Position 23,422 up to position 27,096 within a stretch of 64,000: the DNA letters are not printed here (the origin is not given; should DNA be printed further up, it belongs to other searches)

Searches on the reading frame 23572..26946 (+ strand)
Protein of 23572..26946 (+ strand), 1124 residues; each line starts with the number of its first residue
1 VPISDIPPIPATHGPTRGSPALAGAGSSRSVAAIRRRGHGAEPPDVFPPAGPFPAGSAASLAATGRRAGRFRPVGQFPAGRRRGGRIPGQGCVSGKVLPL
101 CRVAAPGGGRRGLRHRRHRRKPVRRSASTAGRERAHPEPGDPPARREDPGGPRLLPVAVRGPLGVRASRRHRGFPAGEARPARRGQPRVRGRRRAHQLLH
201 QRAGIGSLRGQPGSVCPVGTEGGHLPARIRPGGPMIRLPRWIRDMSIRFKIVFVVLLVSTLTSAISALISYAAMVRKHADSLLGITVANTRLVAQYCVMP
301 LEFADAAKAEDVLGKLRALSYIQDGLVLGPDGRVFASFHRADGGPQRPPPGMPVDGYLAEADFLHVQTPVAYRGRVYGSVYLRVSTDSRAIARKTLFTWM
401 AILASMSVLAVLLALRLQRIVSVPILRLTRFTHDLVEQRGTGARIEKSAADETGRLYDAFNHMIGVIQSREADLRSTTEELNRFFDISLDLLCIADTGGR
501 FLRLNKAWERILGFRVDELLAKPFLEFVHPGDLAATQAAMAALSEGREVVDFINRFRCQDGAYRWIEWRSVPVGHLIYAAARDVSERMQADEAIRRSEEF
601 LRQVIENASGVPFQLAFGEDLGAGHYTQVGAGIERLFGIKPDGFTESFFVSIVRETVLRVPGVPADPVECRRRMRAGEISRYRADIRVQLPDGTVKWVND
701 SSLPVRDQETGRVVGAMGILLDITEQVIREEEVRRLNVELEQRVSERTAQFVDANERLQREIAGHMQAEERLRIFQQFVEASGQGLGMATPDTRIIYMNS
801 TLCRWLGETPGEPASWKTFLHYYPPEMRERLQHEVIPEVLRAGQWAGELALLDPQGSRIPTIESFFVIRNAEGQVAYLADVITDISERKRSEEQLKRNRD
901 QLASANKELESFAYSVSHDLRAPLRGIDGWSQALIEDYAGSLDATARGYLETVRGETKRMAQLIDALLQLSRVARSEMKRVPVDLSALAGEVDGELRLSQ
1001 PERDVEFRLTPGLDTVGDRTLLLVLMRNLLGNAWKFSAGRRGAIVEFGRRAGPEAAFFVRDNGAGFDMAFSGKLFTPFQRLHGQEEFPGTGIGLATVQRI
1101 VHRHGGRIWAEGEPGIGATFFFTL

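Call 57: search_protein_families(library=pfam, proteins=[window:23572-26946:+], max_evalue=0.0001)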
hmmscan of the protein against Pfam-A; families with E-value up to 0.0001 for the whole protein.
window:23572-26946:+ (1124 aa): 8 families
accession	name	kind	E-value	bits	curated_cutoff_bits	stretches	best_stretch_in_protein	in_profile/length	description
PF08447.18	PAS_3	-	4.1e-28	97.9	25.6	1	503-573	3-75/89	PAS fold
PF08448.16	PAS_4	-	1.3e-26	93.4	23.1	2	489-587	5-108/110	PAS fold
PF13426.13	PAS_9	-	2.6e-21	76.3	27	2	492-586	4-103/103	PAS domain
PF02518.31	HATPase_c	-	7e-20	72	26.4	1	1017-1124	1-107/111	Histidine kinase-, DNA gyrase B-, and HSP90-like ATPase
PF00989.32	PAS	-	2.3e-14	53.8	22.6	1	489-574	11-97/113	PAS fold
PF00512.31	HisKA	-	9.4e-13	48.5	26.9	1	910-973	3-63/66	His Kinase A (phospho-acceptor) domain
PF13188.13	PAS_8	-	1.9e-10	40.7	21.8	1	481-532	3-54/65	PAS domain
PF17152.10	CHASE8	-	4.2e-07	30.6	27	1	290-382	13-101/102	Periplasmic sensor domain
